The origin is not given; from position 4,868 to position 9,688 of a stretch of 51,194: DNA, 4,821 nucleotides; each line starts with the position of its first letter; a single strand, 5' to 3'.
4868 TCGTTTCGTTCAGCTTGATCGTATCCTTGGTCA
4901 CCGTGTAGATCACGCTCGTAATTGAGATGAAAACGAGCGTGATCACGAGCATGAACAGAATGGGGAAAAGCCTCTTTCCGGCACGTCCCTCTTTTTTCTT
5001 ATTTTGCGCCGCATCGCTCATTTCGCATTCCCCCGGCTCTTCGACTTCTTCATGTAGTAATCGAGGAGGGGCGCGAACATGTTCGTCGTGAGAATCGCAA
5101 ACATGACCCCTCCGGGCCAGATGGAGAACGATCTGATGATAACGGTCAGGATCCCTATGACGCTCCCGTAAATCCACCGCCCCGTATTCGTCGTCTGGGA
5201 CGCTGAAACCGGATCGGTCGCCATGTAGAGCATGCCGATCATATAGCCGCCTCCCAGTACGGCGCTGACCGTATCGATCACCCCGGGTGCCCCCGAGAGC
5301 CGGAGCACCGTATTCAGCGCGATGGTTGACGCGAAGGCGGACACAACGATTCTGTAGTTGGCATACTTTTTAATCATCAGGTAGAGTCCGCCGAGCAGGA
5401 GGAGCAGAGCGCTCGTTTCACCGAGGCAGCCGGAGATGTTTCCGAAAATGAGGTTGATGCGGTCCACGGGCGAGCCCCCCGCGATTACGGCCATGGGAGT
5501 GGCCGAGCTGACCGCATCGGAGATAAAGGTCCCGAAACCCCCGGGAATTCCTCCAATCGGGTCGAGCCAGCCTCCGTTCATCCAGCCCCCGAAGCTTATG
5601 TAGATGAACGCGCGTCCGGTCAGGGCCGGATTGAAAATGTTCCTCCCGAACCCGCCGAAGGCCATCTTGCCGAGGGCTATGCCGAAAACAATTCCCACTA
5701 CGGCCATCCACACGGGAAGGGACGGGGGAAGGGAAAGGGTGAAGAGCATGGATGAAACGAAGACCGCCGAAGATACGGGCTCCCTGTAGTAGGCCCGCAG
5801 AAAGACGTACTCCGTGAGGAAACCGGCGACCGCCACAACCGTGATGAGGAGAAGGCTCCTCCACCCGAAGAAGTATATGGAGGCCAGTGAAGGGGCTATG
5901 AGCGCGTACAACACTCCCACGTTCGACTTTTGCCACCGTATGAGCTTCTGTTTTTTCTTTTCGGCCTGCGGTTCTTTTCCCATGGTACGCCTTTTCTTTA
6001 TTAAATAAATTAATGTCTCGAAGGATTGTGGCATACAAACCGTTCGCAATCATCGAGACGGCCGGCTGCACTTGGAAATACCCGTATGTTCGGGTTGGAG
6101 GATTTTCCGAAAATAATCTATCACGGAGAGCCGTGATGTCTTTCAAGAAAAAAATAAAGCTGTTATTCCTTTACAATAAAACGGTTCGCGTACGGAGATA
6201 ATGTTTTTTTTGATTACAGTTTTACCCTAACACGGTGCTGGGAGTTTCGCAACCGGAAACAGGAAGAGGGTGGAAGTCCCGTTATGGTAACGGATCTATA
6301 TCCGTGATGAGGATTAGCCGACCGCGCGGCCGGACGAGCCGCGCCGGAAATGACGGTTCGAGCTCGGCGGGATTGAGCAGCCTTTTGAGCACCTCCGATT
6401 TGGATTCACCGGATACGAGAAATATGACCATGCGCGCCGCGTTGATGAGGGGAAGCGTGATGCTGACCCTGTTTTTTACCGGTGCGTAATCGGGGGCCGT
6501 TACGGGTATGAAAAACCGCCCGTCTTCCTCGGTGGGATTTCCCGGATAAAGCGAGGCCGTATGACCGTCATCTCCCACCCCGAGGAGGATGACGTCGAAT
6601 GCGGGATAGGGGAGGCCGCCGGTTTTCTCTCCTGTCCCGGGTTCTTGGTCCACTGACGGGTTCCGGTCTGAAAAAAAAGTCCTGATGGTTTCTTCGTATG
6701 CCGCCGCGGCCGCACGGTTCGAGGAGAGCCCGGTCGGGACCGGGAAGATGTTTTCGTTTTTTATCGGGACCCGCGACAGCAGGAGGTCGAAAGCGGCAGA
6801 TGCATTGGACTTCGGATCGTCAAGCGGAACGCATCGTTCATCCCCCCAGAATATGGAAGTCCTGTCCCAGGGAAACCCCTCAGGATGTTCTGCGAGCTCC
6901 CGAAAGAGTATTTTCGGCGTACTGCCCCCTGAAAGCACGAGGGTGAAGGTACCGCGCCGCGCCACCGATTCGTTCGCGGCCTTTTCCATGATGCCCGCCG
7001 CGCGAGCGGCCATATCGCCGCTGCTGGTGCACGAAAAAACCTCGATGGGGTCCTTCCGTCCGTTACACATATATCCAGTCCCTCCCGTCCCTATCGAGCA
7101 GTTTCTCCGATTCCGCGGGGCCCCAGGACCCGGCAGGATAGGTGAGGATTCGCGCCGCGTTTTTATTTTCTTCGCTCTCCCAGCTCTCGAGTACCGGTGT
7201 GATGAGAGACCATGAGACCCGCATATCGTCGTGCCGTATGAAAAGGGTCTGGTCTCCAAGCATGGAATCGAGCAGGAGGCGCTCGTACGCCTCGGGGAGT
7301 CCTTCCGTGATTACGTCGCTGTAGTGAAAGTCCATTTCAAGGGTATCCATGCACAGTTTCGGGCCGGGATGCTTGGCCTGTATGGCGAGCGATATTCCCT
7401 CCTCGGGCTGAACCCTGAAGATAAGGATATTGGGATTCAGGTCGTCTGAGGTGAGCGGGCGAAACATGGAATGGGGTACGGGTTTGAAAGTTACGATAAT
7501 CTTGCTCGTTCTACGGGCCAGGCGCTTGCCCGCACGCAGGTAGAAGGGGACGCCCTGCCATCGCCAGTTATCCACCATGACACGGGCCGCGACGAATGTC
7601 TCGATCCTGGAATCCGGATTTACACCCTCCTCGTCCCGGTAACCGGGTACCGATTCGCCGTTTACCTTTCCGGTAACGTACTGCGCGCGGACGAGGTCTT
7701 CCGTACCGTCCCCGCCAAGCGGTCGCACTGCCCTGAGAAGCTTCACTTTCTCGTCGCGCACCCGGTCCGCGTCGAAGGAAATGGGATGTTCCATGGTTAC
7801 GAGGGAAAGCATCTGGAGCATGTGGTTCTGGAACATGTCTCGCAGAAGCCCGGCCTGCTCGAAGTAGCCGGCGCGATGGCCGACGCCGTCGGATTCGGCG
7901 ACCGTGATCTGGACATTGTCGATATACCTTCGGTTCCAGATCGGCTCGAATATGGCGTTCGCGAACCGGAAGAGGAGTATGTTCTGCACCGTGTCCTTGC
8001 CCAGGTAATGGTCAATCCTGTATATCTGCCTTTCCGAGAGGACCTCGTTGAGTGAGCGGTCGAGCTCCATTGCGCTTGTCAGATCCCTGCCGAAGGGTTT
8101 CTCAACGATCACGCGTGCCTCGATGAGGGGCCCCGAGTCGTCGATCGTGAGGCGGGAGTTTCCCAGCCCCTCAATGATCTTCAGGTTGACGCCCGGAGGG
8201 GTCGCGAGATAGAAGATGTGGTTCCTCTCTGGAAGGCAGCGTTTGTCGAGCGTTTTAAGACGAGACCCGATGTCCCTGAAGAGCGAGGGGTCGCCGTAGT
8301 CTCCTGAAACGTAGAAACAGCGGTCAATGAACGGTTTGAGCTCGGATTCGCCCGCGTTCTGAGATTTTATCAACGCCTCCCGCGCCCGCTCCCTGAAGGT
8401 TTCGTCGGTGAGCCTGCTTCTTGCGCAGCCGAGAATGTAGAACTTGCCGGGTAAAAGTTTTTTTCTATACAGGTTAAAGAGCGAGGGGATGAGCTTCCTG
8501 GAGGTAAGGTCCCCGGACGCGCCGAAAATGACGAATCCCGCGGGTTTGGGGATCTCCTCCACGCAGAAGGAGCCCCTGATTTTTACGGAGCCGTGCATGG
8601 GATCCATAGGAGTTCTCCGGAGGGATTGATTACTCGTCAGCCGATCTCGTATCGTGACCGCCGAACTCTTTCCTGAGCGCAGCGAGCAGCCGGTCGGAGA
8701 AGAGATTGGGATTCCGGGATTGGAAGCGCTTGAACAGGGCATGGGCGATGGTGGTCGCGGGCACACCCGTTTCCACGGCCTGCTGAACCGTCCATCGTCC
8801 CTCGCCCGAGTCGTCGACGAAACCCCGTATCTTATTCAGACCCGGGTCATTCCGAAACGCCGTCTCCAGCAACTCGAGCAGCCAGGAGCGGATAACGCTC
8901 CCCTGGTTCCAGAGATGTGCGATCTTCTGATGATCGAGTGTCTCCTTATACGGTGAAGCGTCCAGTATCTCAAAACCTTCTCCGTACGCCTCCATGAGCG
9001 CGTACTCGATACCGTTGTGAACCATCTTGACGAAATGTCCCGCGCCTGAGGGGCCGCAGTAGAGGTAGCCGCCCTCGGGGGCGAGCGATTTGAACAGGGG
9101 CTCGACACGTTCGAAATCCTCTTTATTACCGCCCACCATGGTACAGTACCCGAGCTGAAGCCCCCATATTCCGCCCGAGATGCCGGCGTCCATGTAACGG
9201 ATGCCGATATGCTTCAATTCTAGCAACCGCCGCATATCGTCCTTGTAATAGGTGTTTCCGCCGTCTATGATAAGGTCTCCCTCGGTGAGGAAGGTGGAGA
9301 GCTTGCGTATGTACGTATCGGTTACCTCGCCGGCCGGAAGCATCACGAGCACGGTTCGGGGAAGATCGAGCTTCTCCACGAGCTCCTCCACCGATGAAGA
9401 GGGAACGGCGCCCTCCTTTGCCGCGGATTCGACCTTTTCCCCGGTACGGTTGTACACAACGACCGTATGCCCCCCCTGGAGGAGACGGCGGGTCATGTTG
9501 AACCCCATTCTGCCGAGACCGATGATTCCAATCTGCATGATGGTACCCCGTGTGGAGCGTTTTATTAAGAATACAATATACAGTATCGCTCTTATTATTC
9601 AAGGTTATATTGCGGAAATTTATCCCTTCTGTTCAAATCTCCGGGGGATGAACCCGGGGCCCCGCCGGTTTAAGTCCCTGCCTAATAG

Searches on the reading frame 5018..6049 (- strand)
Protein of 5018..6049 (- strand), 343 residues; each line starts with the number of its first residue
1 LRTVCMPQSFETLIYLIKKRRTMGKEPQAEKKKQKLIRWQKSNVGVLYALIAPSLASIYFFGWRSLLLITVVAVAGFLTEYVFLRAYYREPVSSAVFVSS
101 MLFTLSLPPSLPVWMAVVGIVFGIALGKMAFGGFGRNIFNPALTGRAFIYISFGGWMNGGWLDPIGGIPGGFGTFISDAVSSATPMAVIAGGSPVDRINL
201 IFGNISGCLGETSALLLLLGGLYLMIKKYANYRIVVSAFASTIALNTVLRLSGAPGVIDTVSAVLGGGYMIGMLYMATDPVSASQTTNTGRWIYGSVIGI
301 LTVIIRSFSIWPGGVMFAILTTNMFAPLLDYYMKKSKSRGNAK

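Call 51: search_protein_families(library=pfam, proteins=[window:5018-6049:-], max_evalue=0.0001)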
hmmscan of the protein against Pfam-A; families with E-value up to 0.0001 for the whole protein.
window:5018-6049:- (343 aa): 1 family
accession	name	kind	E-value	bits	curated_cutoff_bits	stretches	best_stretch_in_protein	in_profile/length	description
PF03116.20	NQR2_RnfD_RnfE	-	3.1e-85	286.6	27.7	1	38-336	13-293/296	NQR2, RnfD, RnfE family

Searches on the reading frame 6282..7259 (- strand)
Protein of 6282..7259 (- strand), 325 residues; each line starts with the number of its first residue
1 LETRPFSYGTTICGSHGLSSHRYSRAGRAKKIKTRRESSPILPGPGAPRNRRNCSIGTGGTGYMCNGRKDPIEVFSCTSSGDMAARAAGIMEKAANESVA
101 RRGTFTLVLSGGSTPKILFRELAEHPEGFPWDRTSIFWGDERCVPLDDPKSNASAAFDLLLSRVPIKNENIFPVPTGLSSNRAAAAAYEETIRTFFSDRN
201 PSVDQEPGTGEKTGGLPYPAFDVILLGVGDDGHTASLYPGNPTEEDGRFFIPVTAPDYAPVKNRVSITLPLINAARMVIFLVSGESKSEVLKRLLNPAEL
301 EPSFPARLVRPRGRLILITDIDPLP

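Call 51: search_protein_families(library=pfam, proteins=[window:6282-7259:-], max_evalue=0.0001)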
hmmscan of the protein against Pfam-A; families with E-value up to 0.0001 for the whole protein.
window:6282-7259:- (325 aa): 1 family
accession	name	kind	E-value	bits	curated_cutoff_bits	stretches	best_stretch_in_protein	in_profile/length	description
PF01182.26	Glucosamine_iso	-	2.3e-65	221.1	27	1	81-314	4-222/225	Glucosamine-6-phosphate isomerases/6-phosphogluconolactonase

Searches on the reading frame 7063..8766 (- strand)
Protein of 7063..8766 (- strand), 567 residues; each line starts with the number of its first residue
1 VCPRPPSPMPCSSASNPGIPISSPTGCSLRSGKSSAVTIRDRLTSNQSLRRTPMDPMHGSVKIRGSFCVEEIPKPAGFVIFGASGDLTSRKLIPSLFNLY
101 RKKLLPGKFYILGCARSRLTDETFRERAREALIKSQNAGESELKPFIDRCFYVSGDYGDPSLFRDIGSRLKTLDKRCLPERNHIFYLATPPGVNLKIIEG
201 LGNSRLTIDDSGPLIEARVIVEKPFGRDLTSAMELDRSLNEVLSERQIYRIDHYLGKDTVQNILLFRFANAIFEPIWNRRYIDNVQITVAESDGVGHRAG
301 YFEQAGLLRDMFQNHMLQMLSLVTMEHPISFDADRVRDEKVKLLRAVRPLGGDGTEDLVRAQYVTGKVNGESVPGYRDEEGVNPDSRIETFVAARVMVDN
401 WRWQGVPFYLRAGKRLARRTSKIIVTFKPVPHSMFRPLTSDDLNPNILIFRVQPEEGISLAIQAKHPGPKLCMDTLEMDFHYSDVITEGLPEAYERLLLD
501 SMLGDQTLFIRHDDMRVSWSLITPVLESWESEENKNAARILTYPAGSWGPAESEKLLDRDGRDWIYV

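Call 51: search_protein_families(library=pfam, proteins=[window:7063-8766:-], max_evalue=0.0001)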
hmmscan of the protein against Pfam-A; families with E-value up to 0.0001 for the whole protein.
window:7063-8766:- (567 aa): 2 families
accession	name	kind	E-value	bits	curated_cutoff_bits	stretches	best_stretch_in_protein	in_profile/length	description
PF02781.21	G6PD_C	-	1.4e-121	405.6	27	1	265-564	2-295/296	Glucose-6-phosphate dehydrogenase, C-terminal domain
PF00479.28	G6PD_N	-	1.8e-56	192.1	22.1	1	79-262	1-183/183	Glucose-6-phosphate dehydrogenase, NAD binding domain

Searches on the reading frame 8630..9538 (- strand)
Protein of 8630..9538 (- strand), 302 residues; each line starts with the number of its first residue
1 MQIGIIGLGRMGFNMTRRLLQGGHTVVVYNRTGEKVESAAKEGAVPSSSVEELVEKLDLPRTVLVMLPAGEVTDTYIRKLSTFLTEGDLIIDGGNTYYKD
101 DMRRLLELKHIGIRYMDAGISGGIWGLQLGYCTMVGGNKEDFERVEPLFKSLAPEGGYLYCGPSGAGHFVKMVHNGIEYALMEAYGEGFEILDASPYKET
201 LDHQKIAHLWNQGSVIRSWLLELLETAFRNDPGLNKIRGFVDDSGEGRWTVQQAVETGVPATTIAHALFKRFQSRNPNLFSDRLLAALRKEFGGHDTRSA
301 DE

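Call 51: search_protein_families(library=pfam, proteins=[window:8630-9538:-], max_evalue=0.0001)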
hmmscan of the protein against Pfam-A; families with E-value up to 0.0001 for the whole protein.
window:8630-9538:- (302 aa): 5 families
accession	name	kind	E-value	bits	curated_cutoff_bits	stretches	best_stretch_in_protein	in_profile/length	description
PF03446.21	NAD_binding_2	-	7.5e-42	143.5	21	1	2-154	1-154/161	NAD binding domain of 6-phosphogluconate dehydrogenase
PF00393.24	6PGD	-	1.6e-23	84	27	1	167-276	1-115/290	6-phosphogluconate dehydrogenase, C-terminal domain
PF03807.23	F420_oxidored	-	1.2e-08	35.8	21.6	1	2-59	1-62/94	NADP oxidoreductase coenzyme F420-dependent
PF02826.25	2-Hacid_dh_C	-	9.2e-07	28.8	25.1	1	2-78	38-110/178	D-isomer specific 2-hydroxyacid dehydrogenase, NAD binding domain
PF01488.26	Shikimate_DH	-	9e-05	23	24.3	0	2-46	14-59/138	Shikimate / quinate 5-dehydrogenase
